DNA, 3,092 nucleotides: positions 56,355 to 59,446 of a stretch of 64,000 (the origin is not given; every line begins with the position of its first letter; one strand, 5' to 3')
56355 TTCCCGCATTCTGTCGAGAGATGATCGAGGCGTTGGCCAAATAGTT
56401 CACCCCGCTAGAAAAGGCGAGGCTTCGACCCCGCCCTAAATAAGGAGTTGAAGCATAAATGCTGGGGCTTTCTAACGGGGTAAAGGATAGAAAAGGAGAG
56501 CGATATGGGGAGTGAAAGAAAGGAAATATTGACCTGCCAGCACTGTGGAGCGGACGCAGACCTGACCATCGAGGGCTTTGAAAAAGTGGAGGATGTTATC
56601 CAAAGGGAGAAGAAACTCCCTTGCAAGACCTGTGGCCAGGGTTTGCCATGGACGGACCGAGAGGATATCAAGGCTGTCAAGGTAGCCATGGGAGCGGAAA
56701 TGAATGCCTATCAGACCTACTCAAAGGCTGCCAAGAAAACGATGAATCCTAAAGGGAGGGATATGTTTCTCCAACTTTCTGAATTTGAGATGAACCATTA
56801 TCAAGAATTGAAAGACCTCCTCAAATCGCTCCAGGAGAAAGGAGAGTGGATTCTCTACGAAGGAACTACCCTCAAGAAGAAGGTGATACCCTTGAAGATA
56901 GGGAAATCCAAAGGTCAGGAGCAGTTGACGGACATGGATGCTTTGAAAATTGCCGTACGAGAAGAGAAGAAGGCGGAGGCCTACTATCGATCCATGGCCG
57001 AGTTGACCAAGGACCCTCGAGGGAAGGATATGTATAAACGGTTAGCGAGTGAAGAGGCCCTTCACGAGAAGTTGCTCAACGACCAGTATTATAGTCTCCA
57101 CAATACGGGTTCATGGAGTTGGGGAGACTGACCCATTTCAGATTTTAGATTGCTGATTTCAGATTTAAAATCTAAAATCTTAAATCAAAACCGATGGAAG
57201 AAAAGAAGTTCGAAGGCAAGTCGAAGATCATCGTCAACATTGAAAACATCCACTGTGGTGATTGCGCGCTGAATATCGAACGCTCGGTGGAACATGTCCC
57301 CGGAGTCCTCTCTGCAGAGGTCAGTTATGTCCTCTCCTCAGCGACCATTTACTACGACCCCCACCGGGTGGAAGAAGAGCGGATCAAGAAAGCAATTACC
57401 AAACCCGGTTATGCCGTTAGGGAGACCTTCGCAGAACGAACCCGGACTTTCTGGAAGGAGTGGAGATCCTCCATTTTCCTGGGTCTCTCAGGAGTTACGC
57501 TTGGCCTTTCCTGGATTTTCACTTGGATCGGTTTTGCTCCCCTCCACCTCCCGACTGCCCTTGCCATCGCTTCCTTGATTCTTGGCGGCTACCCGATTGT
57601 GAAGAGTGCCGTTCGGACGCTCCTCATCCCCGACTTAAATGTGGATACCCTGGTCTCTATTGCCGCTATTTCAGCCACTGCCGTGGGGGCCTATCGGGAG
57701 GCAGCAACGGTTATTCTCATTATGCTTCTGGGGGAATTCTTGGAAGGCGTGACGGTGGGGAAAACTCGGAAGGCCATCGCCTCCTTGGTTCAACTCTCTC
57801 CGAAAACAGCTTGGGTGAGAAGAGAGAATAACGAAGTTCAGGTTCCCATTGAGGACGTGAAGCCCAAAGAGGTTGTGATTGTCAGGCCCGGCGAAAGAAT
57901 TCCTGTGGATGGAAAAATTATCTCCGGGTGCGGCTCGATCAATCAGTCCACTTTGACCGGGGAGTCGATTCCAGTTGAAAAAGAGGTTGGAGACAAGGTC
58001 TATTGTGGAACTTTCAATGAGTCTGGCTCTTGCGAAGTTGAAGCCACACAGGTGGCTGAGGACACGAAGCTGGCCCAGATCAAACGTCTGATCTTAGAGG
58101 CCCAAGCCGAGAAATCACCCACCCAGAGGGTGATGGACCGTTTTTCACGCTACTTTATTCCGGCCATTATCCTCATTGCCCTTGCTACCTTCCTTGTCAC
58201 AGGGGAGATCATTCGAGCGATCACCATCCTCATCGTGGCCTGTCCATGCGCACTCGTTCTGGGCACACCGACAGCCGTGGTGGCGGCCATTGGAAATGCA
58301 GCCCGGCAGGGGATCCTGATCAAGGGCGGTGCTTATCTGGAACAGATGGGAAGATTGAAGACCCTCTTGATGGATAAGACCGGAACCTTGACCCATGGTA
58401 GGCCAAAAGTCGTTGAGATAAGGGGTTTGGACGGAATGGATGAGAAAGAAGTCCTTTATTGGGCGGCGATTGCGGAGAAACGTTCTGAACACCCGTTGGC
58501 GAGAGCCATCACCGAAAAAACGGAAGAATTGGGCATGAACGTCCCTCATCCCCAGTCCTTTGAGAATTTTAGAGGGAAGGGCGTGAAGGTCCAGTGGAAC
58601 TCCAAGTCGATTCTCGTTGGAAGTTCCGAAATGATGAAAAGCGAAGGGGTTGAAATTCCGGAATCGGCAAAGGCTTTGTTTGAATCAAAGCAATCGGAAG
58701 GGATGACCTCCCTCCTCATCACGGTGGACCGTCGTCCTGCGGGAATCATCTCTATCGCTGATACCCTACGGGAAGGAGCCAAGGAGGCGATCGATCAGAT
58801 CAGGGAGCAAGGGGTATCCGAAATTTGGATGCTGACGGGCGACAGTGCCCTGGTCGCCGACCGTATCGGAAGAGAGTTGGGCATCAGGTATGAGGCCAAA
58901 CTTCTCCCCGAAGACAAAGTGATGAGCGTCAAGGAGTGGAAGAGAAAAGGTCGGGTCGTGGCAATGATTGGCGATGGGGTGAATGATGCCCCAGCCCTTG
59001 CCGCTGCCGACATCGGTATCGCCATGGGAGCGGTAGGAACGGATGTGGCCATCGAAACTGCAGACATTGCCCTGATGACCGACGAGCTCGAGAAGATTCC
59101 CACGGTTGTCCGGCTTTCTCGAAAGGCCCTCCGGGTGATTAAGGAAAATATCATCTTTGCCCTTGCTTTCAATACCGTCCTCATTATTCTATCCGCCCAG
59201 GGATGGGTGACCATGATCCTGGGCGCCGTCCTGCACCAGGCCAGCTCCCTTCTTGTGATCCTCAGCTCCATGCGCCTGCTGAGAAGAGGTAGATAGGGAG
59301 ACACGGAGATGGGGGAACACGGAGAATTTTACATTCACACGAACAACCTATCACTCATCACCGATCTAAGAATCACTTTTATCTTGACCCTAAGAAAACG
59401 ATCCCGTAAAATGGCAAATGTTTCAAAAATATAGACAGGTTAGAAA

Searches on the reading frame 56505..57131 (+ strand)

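Call 67: search_protein_families(library=pfam, proteins=[window:56505-57131:+], max_evalue=1e-8)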
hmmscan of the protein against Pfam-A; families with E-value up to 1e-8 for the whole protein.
window:56505-57131:+ (208 aa): 1 family
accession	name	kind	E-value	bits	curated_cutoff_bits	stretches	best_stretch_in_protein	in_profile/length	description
PF02915.23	Rubrerythrin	-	1.5e-12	48.5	22.8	0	51-105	81-136/137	Rubrerythrin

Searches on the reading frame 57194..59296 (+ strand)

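Call 67: search_protein_families(library=pfam, proteins=[window:57194-59296:+], max_evalue=1e-8)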
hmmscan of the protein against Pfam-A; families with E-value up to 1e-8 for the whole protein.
window:57194-59296:+ (700 aa): 3 families
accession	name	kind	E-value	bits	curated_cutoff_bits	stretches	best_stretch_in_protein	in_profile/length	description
PF00122.25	E1-E2_ATPase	-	1.5e-56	191.2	28.1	1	201-372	2-181/181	E1-E2 ATPase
PF00702.32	Hydrolase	-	1.1e-33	117.7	26.4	1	389-606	2-191/191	haloacid dehalogenase-like hydrolase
PF00403.32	HMA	-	4.1e-12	46.7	24.8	1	14-73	2-61/62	Heavy-metal-associated domain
